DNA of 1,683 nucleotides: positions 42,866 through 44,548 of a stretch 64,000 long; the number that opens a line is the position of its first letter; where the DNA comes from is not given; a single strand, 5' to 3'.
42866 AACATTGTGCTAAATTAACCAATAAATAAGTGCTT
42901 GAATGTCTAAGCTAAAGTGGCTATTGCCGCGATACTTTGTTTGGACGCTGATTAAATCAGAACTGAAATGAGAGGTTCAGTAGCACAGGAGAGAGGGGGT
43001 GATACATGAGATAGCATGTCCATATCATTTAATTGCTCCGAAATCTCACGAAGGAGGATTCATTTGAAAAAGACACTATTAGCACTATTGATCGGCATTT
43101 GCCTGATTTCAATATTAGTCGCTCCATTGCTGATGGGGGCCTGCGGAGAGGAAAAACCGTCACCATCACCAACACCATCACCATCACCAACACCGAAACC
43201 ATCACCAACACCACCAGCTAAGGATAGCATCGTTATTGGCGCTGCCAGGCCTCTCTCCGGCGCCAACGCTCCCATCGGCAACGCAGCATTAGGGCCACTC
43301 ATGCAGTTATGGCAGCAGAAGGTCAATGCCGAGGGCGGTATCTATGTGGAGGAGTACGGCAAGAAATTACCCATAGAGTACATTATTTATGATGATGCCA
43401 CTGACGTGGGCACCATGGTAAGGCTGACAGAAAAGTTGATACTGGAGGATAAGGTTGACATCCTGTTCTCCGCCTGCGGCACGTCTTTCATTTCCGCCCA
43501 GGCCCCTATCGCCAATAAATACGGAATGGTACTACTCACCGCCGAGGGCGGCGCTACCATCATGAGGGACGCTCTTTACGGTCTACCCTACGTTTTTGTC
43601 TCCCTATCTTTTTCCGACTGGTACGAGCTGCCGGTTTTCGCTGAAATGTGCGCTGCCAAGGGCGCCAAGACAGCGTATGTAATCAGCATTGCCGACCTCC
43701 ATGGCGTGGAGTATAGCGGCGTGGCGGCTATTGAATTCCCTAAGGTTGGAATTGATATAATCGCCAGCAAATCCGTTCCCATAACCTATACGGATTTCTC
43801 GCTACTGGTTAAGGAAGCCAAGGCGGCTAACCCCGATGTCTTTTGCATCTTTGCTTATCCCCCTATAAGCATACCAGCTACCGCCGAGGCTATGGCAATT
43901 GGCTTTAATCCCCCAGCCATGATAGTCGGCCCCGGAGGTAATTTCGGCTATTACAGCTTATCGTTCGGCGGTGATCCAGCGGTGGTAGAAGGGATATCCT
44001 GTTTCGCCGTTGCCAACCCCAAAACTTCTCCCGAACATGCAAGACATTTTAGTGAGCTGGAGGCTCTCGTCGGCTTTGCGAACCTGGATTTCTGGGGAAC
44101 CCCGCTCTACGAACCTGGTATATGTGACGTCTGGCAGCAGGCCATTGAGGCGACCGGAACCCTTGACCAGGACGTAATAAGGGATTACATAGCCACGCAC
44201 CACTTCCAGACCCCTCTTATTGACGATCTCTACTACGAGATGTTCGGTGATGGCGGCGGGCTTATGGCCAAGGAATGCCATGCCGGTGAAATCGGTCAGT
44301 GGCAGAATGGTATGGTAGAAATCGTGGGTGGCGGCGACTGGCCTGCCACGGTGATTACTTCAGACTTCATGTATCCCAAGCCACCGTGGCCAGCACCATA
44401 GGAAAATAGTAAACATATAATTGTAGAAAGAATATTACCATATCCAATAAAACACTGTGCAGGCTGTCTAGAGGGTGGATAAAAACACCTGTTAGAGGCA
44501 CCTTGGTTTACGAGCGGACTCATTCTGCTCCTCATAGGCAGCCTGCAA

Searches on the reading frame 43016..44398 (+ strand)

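Call 77: search_protein_families(library=pfam, proteins=[window:43016-44398:+], max_evalue=0.00001)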
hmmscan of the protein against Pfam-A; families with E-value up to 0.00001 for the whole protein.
window:43016-44398:+ (461 aa): 1 family
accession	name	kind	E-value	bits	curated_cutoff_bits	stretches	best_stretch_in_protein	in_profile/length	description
PF13458.12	Peripla_BP_6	-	5.7e-30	105.6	31.7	1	72-401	2-317/343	Periplasmic binding protein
